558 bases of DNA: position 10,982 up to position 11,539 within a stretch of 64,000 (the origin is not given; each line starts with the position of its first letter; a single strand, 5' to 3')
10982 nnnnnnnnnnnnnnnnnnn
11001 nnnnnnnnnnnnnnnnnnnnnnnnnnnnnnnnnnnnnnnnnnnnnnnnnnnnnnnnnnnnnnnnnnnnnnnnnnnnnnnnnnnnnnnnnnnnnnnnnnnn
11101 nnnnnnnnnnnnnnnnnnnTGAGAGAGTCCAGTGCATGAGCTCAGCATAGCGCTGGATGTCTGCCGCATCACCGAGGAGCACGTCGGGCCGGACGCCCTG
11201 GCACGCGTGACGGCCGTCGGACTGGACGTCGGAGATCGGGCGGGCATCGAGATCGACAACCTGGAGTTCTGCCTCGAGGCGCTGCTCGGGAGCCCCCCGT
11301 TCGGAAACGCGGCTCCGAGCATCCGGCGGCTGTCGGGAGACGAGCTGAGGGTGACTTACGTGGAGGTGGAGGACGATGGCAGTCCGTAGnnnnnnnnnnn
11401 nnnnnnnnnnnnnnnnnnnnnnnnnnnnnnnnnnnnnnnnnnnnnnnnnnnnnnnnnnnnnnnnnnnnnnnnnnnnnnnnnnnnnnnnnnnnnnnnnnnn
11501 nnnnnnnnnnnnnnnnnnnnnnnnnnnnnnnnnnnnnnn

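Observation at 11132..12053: HypA-like protein without zinc finger, and HypB without N-terminal metal-binding tail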

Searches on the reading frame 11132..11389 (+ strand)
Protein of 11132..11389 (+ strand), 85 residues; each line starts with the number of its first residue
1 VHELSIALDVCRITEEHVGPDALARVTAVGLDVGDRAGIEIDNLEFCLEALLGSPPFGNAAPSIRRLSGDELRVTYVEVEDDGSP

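Call 3: search_protein_families(library=pfam, proteins=[window:11132-11386:+], max_evalue=1)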
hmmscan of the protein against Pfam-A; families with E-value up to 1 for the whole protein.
window:11132-11386:+ (85 aa): 1 family
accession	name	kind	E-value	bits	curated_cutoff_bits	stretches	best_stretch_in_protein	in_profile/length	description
PF01155.25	HypA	-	7.7e-10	39.2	28.9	1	1-60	1-60/112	Hydrogenase/urease nickel incorporation, metallochaperone, hypA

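Call 4: search_protein_families(library=ncbifam, proteins=[window:11132-11386:+], max_evalue=1)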
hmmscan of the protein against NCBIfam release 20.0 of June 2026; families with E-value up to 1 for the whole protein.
window:11132-11386:+ (85 aa): 6 families
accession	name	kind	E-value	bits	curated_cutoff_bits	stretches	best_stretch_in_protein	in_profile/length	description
TIGR00100.1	hypA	equivalog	4.8e-07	29.8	88.1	1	1-50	1-50/116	hydrogenase maturation nickel metallochaperone HypA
NF009046.0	PRK12380.1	subfamily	0.00024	21.4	113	1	1-50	1-50/113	hydrogenase/urease nickel incorporation protein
NF001976.0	PRK00762.1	equivalog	0.0003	20.6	146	1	1-54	1-54/124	hydrogenase maturation nickel metallochaperone HypA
NF002979.0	PRK03681.1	subfamily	0.0013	19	121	1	1-50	1-50/116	hydrogenase/urease nickel incorporation protein HypA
NF001839.0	PRK00564.1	equivalog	0.0099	16.1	112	1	1-49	1-49/117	hydrogenase/urease nickel incorporation protein HypA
NF003008.0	PRK03824.1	equivalog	0.11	12.4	125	1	1-52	1-52/135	hydrogenase nickel incorporation protein HypA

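Call 5: find_homologous_proteins(query=window:11132-11386:+, max_evalue=0.001)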
Query window:11132-11386:+ (85 aa): 152 proteins with E <= 0.001 among 163 candidates; the best 120 are listed.
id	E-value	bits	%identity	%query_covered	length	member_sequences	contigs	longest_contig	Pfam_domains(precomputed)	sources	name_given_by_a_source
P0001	1.5e-48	180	100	100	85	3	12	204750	PF01155.26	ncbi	-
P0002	3.4e-41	156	87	99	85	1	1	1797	PF01155.26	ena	-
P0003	4.2e-41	156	85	100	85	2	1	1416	PF01155.26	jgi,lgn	-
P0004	1.8e-40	154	84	98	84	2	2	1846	PF01155.26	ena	-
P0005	2.7e-40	154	87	98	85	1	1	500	PF01155.26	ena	-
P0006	2.7e-40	153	87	100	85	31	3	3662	PF01155.26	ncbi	-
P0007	3.1e-40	153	85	100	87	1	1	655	PF01155.26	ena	-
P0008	9.0e-40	152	88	98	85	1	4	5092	PF01155.26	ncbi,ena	-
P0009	9.3e-40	152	87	98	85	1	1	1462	PF01155.26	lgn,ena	-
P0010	1.0e-39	152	86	98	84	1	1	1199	PF01155.26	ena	-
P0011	2.4e-39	150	87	98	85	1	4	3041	PF01155.26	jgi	jgi:Zn finger protein HypA/HybF involved in hydrogenase expression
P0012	2.8e-39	150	86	98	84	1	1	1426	PF01155.26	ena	-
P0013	3.0e-39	150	88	96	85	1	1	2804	PF01155.26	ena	-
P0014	3.5e-39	150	84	98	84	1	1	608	PF01155.26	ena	-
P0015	6.1e-39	149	82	100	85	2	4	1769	PF01155.26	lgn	-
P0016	7.0e-39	149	87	98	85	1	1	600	PF01155.26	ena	-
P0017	1.2e-38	148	84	100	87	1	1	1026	PF01155.26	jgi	jgi:hypothetical protein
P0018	1.5e-38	148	86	98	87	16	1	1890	PF01155.26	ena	-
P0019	1.8e-38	148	84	100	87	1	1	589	PF01155.26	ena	-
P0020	2.2e-38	147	87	98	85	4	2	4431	PF01155.26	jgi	-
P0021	2.3e-38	147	87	98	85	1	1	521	PF01155.26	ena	-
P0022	2.4e-38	147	84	98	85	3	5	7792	PF01155.26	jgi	jgi:Zn finger protein HypA/HybF involved in hydrogenase expression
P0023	3.6e-38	147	87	98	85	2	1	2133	PF01155.26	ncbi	-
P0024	4.0e-38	147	87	96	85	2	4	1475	PF01155.26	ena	-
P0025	6.3e-38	146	84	96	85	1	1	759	PF01155.26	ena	-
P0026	1.5e-37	145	81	100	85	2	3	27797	PF01155.26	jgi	jgi:Zn finger protein HypA/HybF involved in hydrogenase expression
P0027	5.2e-37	143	82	98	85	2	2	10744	PF01155.26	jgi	-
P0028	8.0e-37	142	82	96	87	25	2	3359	PF01155.26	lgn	-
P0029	1.6e-36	142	82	96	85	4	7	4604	PF01155.26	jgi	-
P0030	2.1e-36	141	79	100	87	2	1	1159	PF01155.26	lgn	-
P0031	2.8e-36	141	78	100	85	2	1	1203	PF01155.26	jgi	jgi:Zn finger protein HypA/HybF involved in hydrogenase expression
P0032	4.8e-36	140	84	98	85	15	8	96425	PF01155.26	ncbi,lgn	-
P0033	8.3e-36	139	80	100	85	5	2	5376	PF01155.26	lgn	-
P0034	1.1e-35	139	78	100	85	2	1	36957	PF01155.26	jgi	jgi:hypothetical protein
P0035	1.4e-35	138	79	99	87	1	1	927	PF01155.26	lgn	-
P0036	2.5e-35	138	78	98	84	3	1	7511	PF01155.26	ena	-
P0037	3.9e-35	137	78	100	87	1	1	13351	PF01155.26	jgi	jgi:Zn finger protein HypA/HybF involved in hydrogenase expression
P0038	1.5e-34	135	80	96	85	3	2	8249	PF01155.26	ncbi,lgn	-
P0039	1.8e-34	135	78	100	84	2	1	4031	PF01155.26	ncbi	-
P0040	2.1e-34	135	78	100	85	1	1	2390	PF01155.26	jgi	-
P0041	5.0e-34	134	76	99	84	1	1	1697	PF01155.26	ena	-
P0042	1.2e-33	132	77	99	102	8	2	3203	PF01155.26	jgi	jgi:hypothetical protein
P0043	2.0e-33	132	73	98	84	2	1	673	PF01155.26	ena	-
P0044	2.3e-33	131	76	100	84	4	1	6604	PF01155.26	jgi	jgi:Zn finger protein HypA/HybF involved in hydrogenase expression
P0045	3.6e-33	131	77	98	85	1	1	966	PF01155.26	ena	-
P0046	5.8e-33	130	76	98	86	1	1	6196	PF01155.26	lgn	-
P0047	7.2e-33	130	75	99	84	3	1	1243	PF01155.26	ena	-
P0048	7.4e-33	130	76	99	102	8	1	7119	PF01155.26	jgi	jgi:hypothetical protein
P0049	2.9e-32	128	78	94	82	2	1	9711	PF01155.26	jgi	jgi:Zn finger protein HypA/HybF involved in hydrogenase expression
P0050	5.1e-32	127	74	99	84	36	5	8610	PF01155.26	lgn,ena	-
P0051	6.0e-32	127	76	99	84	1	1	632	PF01155.26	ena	-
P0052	1.0e-31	126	72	100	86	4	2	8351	PF01155.26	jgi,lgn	-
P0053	1.2e-31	126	72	98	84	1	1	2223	PF01155.26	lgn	-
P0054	2.7e-31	125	73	99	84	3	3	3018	PF01155.26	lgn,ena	-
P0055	2.7e-31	125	73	99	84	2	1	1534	PF01155.26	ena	-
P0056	2.7e-31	125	74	99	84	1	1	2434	PF01155.26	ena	-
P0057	3.0e-31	125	69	100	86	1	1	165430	PF01155.26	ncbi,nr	ncbi:MAG: hydrogenase maturation nickel metallochaperone HypA [Gemmatimonadota bacterium]|nr:hydroge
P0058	7.7e-31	123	73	99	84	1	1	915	PF01155.26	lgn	-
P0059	1.1e-30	123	73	95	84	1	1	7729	PF01155.26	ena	-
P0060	1.2e-30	123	72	100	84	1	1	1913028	PF01155.26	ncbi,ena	-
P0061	3.5e-30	121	68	100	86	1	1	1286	PF01155.26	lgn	-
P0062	6.8e-30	120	70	96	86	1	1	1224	PF01155.26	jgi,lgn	-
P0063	1.1e-29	120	69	99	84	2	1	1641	PF01155.26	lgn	-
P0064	2.0e-29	119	66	100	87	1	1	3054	PF01155.26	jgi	jgi:hydrogenase nickel incorporation protein HypA/HybF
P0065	2.3e-29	119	69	100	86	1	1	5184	PF01155.26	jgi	jgi:Zn finger protein HypA/HybF involved in hydrogenase expression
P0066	4.1e-29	118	68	95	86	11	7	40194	PF01155.26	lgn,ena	-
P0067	4.8e-29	118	69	99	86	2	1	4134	PF01155.26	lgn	-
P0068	5.5e-29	117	68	96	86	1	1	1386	PF01155.26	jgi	jgi:Zn finger protein HypA/HybF involved in hydrogenase expression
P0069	7.6e-29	117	65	99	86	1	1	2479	PF01155.26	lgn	-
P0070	1.4e-28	116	69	95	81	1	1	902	PF01155.26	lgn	-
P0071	1.4e-28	116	68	100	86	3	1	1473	PF01155.26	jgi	jgi:Zn finger protein HypA/HybF involved in hydrogenase expression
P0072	1.7e-28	116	69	98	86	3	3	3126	PF01155.26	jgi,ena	jgi:Zn finger protein HypA/HybF involved in hydrogenase expression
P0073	2.0e-28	116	64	98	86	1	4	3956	PF01155.26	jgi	jgi:Zn finger protein HypA/HybF involved in hydrogenase expression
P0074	3.0e-28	115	67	100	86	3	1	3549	PF01155.26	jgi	jgi:Zn finger protein HypA/HybF involved in hydrogenase expression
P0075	3.1e-28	115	66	100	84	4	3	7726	PF01155.26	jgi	jgi:Zn finger protein HypA/HybF involved in hydrogenase expression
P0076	3.5e-28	115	66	100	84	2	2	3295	PF01155.26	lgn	-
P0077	4.0e-28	115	64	98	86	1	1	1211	PF01155.26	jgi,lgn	jgi:Zn finger protein HypA/HybF involved in hydrogenase expression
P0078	6.7e-28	114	68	100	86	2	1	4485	PF01155.26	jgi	jgi:Zn finger protein HypA/HybF involved in hydrogenase expression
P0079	1.0e-27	113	65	100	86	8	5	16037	PF01155.26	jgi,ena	jgi:Zn finger protein HypA/HybF involved in hydrogenase expression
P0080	1.0e-27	113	64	100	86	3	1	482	PF01155.26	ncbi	-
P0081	1.6e-27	113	62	99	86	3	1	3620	PF01155.26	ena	-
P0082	3.8e-27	112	69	100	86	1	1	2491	PF01155.26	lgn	-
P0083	3.9e-27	112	63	95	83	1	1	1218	PF01155.26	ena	-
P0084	4.1e-27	111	67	96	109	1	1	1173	PF01155.26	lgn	-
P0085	5.0e-27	111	64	100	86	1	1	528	PF01155.26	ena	-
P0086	5.2e-27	111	63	99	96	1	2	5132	PF01155.26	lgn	-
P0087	5.3e-27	111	66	100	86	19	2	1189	PF01155.26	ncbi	-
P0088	5.5e-27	111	63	98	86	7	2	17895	PF01155.26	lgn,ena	-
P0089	6.8e-27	111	67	95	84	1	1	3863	PF01155.26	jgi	-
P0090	9.6e-27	110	68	95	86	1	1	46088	PF01155.26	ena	-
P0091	1.1e-26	110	62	96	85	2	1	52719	PF01155.26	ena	-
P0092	1.1e-26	110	65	99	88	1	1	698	PF01155.26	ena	-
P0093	1.2e-26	110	65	100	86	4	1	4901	PF01155.26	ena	-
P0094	1.3e-26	110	66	100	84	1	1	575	PF01155.26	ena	-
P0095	1.8e-26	109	66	98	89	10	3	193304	PF01155.26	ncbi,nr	ncbi:MAG: hydrogenase/urease maturation nickel metallochaperone HypA [Candidatus Palauibacterales ba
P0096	2.2e-26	109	63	99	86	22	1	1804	PF01155.26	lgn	-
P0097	2.9e-26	109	62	99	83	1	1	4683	PF01155.26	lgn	-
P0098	3.7e-26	108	62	100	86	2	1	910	PF01155.26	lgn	-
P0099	4.0e-26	108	61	99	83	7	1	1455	PF01155.26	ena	-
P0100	4.1e-26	108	62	100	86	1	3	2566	PF01155.26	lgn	-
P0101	4.7e-26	108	65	99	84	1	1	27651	PF01155.26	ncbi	-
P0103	5.4e-26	108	62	100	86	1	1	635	PF01155.26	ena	-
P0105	5.7e-26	108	65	100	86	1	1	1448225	PF01155.26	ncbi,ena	-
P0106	6.1e-26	108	62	95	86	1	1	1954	PF01155.26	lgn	-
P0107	6.1e-26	108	64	100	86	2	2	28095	PF01155.26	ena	-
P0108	7.1e-26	108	67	95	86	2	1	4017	PF01155.26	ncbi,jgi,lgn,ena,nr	ncbi:MAG: hydrogenase maturation nickel metallochaperone HypA [Gemmatimonadota bacterium]|nr:hydroge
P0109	9.7e-26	107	58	99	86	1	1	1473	PF01155.26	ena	-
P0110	1.1e-25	107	65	95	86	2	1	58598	PF01155.26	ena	-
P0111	1.2e-25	107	67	95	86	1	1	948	PF01155.26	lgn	-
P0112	1.3e-25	107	61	100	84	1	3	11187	PF01155.26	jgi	jgi:Zn finger protein HypA/HybF involved in hydrogenase expression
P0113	1.4e-25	107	65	100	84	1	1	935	PF01155.26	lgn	-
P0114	1.7e-25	106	62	100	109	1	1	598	PF01155.26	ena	-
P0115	1.7e-25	106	61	100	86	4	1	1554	PF01155.26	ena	-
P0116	2.0e-25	106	64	100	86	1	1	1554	PF01155.26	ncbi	-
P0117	2.7e-25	106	61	96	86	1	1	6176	PF01155.26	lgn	-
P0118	3.8e-25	105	65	100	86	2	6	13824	PF01155.26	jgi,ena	jgi:Zn finger protein HypA/HybF involved in hydrogenase expression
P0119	4.2e-25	105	65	100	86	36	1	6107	PF01155.26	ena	-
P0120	7.7e-25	104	64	100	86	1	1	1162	PF01155.26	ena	-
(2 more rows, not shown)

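Call 9: search_solved_structures(query=window:11132-11386:+, max_evalue=10, show_alignments=3)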
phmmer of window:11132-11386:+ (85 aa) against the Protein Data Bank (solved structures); distinct sequences matched with E-value up to 10: 1.
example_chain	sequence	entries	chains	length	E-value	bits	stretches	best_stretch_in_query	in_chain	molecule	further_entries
9wg7_Z1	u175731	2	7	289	0.31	14.5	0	50-74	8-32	Phycobilisome rod linker polypeptide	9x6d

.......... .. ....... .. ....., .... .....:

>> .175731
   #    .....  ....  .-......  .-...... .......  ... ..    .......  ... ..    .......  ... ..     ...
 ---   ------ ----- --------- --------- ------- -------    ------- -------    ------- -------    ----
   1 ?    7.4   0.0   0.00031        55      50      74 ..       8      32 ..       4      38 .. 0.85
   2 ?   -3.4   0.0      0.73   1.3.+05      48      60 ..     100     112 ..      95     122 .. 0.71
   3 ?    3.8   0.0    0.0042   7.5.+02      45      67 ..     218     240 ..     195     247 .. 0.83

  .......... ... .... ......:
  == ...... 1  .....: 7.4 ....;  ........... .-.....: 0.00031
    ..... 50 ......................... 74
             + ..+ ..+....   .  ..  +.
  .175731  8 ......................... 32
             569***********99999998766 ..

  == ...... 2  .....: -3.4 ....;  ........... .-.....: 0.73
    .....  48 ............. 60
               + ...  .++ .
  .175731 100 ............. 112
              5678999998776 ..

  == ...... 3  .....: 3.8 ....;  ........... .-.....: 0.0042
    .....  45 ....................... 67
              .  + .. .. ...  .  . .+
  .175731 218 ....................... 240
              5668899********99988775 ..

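Call 11: search_solved_structures(query=A1, max_evalue=10, show_alignments=4)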
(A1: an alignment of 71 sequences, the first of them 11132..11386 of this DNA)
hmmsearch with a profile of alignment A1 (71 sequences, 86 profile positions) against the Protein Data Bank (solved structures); distinct sequences matched with E-value up to 10: 3.
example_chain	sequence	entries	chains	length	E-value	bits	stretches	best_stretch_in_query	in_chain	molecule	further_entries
6g81_A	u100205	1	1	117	0.025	17.9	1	1-44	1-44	Hydrogenase maturation factor HypA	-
2kdx_A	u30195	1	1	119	0.026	17.8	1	1-44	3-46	Hydrogenase/urease nickel incorporation protein hypA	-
3a43_A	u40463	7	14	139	0.047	17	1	1-54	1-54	Hydrogenase nickel incorporation protein hypA | Probable hydrogenase nickel incorporation protein HypA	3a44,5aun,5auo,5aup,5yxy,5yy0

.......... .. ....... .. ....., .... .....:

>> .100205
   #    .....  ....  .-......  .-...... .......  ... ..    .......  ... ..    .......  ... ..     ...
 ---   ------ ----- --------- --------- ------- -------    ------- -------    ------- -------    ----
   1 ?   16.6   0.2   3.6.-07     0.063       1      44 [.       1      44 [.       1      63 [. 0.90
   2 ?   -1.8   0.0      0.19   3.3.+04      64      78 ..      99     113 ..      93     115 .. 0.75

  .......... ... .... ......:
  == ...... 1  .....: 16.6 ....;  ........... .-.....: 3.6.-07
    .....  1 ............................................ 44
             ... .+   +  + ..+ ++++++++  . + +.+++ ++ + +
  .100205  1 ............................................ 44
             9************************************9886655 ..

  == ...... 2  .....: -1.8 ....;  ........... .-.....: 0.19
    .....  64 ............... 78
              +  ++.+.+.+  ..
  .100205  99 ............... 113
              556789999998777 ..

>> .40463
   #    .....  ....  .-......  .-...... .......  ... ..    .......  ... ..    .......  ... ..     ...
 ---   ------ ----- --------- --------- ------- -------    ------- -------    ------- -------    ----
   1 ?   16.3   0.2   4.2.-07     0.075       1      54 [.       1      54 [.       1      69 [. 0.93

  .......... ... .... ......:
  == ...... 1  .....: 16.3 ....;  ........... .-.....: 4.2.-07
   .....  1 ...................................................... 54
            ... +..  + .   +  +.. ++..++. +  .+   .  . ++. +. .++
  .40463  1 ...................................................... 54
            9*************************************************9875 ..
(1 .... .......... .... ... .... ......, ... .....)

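Call 14: find_encoding_contigs(protein=window:11132-11389:+, flank=10000, max_places=8)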
Protein window:11132-11389:+ (85 aa): 11 contigs read that carry it; 8 places shown.
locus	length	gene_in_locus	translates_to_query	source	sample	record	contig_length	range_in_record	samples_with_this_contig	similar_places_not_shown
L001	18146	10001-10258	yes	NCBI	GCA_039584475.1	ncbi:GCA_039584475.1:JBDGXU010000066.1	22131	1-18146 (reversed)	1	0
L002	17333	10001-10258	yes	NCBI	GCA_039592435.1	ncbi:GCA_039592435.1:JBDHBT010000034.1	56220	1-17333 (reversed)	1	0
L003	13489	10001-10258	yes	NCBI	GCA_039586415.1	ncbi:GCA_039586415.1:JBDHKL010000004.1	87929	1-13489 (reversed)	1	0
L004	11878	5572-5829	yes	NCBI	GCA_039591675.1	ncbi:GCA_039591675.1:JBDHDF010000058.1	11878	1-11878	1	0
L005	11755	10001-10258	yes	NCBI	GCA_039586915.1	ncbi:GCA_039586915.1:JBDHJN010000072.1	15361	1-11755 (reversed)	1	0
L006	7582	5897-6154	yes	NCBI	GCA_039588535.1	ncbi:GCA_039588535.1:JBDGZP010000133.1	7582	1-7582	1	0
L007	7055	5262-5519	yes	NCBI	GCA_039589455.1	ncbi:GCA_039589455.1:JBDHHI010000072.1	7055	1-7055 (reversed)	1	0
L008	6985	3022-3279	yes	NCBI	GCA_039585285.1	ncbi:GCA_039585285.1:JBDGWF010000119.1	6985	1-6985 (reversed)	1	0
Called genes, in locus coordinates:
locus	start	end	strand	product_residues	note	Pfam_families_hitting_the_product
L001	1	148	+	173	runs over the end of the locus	PF03352:Adenine_glyco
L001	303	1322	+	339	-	PF08450:SGL (faint), PF24684:Vgb_lyase, PF07494:Reg_prop (faint)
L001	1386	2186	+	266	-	PF00106:adh_short, PF08659:KR, PF13460:NAD_binding_10 (weak), PF13561:adh_short_C2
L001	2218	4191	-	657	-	PF00930:DPPIV_N (faint), PF26549:Tricorn_N, PF26550:Tricorn_2nd, PF26549:Tricorn_N (weak), PF00756:Esterase (weak), PF02129:Peptidase_S15 (weak), PF00326:Peptidase_S9, PF01738:DLH (weak), +5 more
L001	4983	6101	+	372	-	PF01058:Oxidored_q6, PF14720:NiFe_hyd_SSU_C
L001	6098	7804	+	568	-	PF27537:HoxH (weak), PF00374:NiFeSe_Hases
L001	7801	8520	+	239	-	PF01292:Ni_hydr_CYTB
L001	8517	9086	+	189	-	PF01750:HycI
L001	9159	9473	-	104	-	-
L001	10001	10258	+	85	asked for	PF01155:HypA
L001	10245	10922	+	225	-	PF02492:cobW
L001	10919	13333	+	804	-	PF00708:Acylphosphatase, PF07503:zf-HYPF, PF01300:Sua5_yciO_yrdC, PF17788:HypF_C, PF00814:TsaD (faint), PF22521:HypF_C_2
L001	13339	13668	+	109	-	PF01455:HupF_HypC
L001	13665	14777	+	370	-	PF01924:HypD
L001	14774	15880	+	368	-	PF00586:AIRS, PF02769:AIRS_C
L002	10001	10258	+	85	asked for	PF01155:HypA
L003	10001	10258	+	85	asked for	PF01155:HypA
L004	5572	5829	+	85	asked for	PF01155:HypA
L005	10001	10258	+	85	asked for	PF01155:HypA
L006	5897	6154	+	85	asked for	PF01155:HypA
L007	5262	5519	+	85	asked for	PF01155:HypA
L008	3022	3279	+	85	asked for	PF01155:HypA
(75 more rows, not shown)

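Call 18: find_related_loci(query=A1, collection=genome_contigs, flank=10000)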
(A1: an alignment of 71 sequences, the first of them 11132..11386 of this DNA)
Query A1 (85 aa) in genome_contigs; peptide patterns used: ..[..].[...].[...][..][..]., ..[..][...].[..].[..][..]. (x = any residue, [..] = any of these).
324 stretches matched a pattern; 309 encode a relative of the query (tblastn E <= 1e-3); the best 80 are kept; 80 distinct loci.
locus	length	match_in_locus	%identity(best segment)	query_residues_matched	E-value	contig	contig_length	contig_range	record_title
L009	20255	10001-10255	85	1-85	3e-43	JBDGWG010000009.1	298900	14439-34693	MAG: Gemmatimonadota bacterium isolate M3-2_Bin_396 M3-2_Bin_396_scaffold_750, whole genome shotgun sequence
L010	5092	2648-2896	87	1-83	4e-43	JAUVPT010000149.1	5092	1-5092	MAG: Gemmatimonadota bacterium isolate CSMAG_669 CSMAG_669_k127_11287273_length_5092_cov_10.3950, whole genome shotgun s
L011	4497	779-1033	81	1-85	4e-42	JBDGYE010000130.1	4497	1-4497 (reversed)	MAG: Gemmatimonadota bacterium isolate M3-30_Bin_363 M3-30_Bin_363_scaffold_100570, whole genome shotgun sequence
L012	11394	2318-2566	84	1-83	5e-42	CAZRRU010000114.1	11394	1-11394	MAG TPA_asm: uncultured Gemmatimonadota bacterium isolate binchicken_co231_243 genome assembly, contig: k141_3024269, wh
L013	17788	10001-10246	83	1-82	2e-41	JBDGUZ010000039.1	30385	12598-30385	MAG: Gemmatimonadota bacterium isolate M3-10_Bin_153 M3-10_Bin_153_scaffold_12447, whole genome shotgun sequence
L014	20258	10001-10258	80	1-85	9e-41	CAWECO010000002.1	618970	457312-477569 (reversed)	MAG: uncultured Gemmatimonadales bacterium isolate MFD03551.bin.2.55 genome assembly, contig: contig_16246, whole genome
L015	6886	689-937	83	1-83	2e-40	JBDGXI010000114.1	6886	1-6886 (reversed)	MAG: Gemmatimonadota bacterium isolate M3-22_Bin_71 M3-22_Bin_71_scaffold_40676, whole genome shotgun sequence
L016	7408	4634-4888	78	1-85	1e-38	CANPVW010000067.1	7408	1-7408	MAG: uncultured bacterium isolate 3300025554_5 genome assembly, contig: 3300025554.a:Ga0210060_1000892, whole genome sho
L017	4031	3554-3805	76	1-85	3e-38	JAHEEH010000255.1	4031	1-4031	MAG: Bacteroidetes bacterium isolate Ww261 NODE_70470_length_4031_cov_1.324041, whole genome shotgun sequence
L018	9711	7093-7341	77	1-83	1e-37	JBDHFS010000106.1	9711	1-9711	MAG: Gemmatimonadota bacterium isolate M8-58_Bin_274 M8-58_Bin_274_scaffold_38612, whole genome shotgun sequence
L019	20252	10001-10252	71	1-85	7e-35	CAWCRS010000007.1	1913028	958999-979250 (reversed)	MAG: uncultured Gemmatimonadales bacterium isolate MFD04944.bin.1.316 genome assembly, contig: contig_48043, whole genom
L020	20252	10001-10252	68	1-85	7e-35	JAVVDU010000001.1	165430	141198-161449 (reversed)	MAG: Gemmatimonadota bacterium isolate TamC13-03 NODE_31_length_165430_cov_50.278978, whole genome shotgun sequence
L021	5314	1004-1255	68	1-85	5e-35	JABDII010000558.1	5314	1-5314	MAG: Gemmatimonadales bacterium isolate DS_bin_5 k127_1503254, whole genome shotgun sequence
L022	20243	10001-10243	69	1-81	4e-34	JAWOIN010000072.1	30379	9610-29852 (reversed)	MAG: Gemmatimonadota bacterium isolate CWP5-2.bin.36 k191_133284, whole genome shotgun sequence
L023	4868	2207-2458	69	1-85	1e-33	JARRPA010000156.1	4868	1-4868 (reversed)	MAG: Gemmatimonadota bacterium isolate Spart_164_MAG scaffold_2101, whole genome shotgun sequence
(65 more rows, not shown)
